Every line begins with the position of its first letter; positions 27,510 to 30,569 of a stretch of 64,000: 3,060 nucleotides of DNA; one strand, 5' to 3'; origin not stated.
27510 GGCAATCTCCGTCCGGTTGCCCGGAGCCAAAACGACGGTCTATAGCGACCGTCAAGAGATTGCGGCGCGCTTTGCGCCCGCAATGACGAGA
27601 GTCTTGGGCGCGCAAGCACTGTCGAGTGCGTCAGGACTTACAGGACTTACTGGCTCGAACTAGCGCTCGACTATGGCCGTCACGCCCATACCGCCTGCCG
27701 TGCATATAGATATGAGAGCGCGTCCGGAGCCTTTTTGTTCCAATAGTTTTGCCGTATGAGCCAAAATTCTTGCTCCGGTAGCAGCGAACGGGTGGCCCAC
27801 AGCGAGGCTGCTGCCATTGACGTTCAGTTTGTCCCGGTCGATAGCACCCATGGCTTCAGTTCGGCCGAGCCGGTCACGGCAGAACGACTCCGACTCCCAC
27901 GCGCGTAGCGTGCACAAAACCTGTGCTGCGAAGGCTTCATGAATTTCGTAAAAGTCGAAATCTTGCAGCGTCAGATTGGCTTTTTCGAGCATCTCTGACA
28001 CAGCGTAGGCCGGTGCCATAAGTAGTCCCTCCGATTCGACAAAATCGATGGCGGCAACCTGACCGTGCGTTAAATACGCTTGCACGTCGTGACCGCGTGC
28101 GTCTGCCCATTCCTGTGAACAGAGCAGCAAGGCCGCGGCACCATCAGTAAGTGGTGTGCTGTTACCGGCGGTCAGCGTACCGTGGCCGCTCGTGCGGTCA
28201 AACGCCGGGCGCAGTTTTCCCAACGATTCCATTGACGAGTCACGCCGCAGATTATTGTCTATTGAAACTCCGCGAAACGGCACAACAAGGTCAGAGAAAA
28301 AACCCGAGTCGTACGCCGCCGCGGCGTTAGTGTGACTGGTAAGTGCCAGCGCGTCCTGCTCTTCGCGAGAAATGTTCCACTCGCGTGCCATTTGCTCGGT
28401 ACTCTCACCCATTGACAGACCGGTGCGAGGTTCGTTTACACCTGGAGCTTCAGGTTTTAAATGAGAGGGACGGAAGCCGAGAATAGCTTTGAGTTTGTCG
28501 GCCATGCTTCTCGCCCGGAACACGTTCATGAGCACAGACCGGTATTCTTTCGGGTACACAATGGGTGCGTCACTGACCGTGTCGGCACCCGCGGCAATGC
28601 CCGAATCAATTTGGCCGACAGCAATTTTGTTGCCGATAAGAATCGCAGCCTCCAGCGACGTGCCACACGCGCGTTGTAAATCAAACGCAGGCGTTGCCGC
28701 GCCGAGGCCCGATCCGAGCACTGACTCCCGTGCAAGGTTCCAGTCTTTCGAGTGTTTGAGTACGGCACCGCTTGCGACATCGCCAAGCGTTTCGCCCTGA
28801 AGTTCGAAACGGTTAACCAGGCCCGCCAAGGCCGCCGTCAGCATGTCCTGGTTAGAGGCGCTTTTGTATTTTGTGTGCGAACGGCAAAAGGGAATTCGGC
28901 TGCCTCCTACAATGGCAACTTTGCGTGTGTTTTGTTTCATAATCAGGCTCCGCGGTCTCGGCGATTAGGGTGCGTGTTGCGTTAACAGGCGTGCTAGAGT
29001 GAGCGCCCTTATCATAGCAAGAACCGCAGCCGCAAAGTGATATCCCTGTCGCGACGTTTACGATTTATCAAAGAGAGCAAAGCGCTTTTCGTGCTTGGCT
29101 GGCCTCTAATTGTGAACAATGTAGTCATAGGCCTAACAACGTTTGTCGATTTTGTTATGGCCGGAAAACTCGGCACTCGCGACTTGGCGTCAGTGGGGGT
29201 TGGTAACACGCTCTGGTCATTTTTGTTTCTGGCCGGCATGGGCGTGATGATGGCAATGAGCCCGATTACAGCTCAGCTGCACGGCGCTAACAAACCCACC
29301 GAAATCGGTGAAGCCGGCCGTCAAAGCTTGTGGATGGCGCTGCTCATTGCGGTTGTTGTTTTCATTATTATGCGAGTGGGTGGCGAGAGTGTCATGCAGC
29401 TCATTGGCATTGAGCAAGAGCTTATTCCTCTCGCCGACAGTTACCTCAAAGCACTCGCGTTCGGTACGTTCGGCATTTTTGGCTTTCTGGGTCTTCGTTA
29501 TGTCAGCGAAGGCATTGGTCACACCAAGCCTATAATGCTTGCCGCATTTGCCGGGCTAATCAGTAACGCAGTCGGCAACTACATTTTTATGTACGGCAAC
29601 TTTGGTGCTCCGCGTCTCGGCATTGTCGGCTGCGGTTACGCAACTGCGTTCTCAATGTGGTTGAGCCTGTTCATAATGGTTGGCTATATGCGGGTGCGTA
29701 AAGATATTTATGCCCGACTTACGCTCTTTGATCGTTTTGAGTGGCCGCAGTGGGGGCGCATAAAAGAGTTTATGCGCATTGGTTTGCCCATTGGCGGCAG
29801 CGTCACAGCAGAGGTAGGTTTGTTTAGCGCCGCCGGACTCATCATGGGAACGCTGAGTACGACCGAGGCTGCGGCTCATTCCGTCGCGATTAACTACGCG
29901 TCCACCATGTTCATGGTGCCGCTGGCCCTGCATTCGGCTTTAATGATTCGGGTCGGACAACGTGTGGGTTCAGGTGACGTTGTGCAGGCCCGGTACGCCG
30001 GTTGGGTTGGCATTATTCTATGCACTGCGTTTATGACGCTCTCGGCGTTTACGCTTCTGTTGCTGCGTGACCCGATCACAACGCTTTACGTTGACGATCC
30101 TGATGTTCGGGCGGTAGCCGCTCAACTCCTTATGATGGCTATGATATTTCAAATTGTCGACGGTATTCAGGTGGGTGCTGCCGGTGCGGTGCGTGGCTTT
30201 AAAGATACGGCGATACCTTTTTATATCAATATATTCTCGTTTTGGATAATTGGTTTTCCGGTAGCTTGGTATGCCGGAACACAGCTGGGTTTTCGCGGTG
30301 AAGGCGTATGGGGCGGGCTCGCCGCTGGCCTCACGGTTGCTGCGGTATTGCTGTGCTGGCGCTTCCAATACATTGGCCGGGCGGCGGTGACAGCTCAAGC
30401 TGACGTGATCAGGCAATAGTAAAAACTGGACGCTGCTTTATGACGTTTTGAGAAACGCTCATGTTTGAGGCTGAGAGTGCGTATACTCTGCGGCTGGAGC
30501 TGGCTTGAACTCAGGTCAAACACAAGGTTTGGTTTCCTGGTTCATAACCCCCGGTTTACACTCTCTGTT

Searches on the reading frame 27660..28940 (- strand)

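Call 55: search_protein_families(library=pfam, proteins=[window:27660-28940:-], max_evalue=0.0001)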
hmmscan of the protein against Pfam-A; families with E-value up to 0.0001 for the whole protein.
window:27660-28940:- (426 aa): 2 families
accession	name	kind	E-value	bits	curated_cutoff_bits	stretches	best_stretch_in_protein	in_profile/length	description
PF00108.29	Thiolase_N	-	2.3e-53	181.7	26.4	1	8-276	1-259/260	Thiolase, N-terminal domain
PF02803.24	Thiolase_C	-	1.2e-31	109.3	27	1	301-426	15-123/123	Thiolase, C-terminal domain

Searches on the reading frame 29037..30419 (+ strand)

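Call 55: search_protein_families(library=pfam, proteins=[window:29037-30419:+], max_evalue=0.0001)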
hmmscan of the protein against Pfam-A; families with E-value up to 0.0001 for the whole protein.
window:29037-30419:+ (460 aa): 1 family
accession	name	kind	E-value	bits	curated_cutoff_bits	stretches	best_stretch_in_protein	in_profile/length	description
PF01554.23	MatE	-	4.3e-58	196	24.9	2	23-183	1-161/161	MatE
